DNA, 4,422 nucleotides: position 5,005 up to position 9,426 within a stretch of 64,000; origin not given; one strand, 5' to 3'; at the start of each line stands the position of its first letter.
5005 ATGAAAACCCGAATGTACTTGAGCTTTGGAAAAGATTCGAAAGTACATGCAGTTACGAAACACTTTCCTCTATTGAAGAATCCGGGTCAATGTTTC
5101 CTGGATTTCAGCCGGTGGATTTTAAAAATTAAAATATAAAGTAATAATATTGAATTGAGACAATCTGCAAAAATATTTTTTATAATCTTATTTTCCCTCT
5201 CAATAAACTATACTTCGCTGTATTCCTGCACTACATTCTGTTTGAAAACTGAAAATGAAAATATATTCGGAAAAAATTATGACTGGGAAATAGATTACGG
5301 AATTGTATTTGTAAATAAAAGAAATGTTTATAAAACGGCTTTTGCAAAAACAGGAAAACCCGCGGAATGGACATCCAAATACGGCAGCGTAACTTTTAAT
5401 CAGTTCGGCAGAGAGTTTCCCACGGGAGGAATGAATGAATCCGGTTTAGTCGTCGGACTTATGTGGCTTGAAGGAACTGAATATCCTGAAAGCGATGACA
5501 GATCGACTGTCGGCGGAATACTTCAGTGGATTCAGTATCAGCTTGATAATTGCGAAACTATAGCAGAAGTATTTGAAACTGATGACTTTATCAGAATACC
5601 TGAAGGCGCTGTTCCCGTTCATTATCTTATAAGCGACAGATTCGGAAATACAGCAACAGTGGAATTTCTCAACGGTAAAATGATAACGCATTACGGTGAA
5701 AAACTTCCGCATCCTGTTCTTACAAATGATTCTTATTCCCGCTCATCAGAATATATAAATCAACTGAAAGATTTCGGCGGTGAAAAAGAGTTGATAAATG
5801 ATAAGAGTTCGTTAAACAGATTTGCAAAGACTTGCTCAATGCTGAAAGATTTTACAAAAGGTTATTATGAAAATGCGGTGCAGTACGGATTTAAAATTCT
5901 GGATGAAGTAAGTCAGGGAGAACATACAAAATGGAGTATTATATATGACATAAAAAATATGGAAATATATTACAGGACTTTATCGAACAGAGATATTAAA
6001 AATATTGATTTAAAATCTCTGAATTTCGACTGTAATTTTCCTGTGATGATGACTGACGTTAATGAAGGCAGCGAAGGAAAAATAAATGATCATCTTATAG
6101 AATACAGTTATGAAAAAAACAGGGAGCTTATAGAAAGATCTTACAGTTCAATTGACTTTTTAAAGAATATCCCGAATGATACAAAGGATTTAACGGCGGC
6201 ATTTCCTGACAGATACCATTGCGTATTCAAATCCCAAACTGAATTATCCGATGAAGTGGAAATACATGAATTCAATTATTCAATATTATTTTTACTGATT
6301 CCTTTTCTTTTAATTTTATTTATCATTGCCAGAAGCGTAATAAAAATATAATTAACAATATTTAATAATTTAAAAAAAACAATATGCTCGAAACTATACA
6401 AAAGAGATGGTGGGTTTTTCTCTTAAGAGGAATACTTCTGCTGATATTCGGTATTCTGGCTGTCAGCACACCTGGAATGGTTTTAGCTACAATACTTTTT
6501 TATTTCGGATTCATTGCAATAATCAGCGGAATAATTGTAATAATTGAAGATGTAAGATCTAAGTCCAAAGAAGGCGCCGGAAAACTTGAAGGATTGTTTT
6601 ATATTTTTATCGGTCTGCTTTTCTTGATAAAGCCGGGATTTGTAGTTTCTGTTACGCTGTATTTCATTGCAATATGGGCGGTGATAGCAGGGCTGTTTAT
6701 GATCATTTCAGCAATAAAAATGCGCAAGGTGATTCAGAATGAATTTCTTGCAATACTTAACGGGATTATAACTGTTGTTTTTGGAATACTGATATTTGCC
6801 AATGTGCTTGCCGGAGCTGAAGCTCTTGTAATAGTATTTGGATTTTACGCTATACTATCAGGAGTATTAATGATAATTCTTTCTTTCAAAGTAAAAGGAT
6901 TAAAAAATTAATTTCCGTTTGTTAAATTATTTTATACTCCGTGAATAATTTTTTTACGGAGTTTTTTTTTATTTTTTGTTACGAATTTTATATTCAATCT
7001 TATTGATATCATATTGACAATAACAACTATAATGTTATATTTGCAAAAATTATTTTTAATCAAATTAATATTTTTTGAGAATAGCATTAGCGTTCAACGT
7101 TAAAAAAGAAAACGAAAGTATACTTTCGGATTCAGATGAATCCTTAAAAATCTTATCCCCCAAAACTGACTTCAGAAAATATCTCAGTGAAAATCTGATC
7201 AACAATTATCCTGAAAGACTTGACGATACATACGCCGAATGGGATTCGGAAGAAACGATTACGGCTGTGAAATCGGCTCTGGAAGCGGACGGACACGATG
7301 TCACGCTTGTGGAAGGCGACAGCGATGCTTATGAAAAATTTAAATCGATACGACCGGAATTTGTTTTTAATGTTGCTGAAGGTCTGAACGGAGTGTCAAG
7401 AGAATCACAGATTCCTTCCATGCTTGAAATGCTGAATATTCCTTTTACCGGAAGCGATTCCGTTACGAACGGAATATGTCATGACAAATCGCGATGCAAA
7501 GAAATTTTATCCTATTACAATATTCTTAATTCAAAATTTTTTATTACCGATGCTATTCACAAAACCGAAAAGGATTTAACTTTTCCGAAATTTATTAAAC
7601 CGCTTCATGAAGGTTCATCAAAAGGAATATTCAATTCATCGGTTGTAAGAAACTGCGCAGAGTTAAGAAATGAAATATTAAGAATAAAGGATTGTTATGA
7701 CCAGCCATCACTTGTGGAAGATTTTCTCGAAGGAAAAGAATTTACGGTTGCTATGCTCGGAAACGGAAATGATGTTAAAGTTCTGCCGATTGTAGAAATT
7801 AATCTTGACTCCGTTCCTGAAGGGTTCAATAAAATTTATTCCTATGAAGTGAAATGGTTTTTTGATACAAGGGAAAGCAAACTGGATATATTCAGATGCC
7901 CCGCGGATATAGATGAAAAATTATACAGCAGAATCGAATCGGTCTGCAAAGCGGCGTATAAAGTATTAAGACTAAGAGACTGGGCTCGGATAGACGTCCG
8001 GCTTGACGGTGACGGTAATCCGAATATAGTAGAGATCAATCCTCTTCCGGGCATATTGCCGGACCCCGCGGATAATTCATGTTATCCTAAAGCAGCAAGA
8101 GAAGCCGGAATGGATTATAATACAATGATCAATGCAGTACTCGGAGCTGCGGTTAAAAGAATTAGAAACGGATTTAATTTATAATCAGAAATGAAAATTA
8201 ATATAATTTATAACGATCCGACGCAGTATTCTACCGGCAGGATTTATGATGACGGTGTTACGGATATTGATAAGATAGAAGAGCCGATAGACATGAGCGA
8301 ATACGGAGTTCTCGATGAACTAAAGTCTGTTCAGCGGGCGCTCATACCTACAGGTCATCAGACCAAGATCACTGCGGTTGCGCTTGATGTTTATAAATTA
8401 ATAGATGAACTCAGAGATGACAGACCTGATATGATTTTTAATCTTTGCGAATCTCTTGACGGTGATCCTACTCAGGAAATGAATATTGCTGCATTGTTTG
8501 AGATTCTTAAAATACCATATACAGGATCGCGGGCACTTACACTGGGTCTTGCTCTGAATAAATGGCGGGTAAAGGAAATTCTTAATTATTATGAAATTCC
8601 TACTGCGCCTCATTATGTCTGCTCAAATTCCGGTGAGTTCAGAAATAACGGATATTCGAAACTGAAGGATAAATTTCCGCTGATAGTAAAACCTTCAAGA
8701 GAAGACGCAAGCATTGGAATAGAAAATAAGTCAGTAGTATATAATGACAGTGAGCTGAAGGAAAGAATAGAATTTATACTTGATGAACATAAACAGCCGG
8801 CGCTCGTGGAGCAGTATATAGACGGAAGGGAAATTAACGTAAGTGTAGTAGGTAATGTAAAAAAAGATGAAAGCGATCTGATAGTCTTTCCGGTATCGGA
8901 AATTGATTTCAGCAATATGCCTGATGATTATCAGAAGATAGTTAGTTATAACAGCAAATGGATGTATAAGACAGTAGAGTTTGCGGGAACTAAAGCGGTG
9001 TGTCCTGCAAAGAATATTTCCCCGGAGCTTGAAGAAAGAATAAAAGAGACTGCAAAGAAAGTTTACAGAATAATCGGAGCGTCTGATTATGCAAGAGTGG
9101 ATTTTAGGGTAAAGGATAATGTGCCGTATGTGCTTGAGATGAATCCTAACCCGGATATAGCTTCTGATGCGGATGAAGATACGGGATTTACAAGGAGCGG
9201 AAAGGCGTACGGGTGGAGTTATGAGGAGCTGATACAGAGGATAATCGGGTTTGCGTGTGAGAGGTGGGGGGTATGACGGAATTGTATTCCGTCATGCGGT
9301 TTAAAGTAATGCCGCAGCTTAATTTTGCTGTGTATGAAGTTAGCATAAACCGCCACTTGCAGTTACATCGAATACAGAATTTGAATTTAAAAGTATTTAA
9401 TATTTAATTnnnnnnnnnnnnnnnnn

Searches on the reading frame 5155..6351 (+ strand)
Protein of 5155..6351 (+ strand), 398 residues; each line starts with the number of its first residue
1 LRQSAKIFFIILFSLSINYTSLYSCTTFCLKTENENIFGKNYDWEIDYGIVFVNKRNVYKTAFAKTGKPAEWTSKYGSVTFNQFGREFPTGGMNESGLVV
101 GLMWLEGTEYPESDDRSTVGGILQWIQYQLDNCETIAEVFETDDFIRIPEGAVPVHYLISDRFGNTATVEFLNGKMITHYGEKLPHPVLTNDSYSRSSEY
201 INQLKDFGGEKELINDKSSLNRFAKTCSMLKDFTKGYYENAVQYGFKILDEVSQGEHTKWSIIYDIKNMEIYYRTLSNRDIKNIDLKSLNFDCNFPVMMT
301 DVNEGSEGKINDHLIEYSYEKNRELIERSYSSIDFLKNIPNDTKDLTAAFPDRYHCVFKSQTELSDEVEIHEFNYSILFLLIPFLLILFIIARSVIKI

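Call 92: search_protein_families(library=pfam, proteins=[window:5155-6351:+], max_evalue=0.0001)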
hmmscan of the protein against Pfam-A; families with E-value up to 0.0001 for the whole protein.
window:5155-6351:+ (398 aa): 2 families
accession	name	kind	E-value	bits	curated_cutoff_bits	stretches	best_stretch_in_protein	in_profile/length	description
PF02275.23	CBAH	-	3.3e-16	60.3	20.4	1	25-194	1-178/316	Linear amide C-N hydrolases, choloylglycine hydrolase family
PF03417.21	AAT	-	7.8e-09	36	23.2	1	31-274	2-219/225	Acyl-coenzyme A:6-aminopenicillanic acid acyl-transferase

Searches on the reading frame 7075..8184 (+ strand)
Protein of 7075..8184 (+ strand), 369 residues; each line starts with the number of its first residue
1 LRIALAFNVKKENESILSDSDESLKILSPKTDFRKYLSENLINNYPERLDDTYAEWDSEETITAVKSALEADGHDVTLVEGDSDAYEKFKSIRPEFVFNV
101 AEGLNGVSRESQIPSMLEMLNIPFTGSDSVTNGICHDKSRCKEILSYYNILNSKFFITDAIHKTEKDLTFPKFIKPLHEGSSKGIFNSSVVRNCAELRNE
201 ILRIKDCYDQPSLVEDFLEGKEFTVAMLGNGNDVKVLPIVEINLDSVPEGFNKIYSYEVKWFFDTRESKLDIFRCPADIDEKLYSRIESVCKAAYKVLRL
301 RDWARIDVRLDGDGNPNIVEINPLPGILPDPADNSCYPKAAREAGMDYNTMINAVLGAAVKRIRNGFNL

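Call 92: search_protein_families(library=pfam, proteins=[window:7075-8184:+], max_evalue=0.0001)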
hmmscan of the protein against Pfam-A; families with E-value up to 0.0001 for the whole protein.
window:7075-8184:+ (369 aa): 3 families
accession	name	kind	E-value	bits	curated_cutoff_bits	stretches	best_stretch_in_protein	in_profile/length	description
PF07478.18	Dala_Dala_lig_C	-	2.7e-37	128.7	24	1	159-355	26-202/204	D-ala D-ala ligase C-terminus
PF13535.11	ATP-grasp_4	-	3.5e-06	27.2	27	0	169-324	2-151/160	ATP-grasp domain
PF02655.19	ATP-grasp_3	-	9.1e-06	26.3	23.2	0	199-323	61-155/160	ATP-grasp domain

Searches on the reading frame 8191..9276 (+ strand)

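Call 91: search_protein_families(library=pfam, proteins=[window:8191-9276:+], max_evalue=0.0001)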
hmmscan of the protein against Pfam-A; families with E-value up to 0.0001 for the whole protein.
window:8191-9276:+ (361 aa): 4 families
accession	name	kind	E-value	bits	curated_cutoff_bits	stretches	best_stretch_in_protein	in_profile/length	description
PF07478.18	Dala_Dala_lig_C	-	2.1e-30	106.2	24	1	136-352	7-203/204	D-ala D-ala ligase C-terminus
PF02655.19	ATP-grasp_3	-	7.3e-08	33.1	23.2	1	123-319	3-155/160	ATP-grasp domain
PF02786.22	CPSase_L_D2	-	1.3e-06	28.5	19.8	1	159-319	36-178/211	Carbamoyl-phosphate synthase L chain, ATP binding domain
PF13535.11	ATP-grasp_4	-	6e-05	23.1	27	0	161-219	2-70/160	ATP-grasp domain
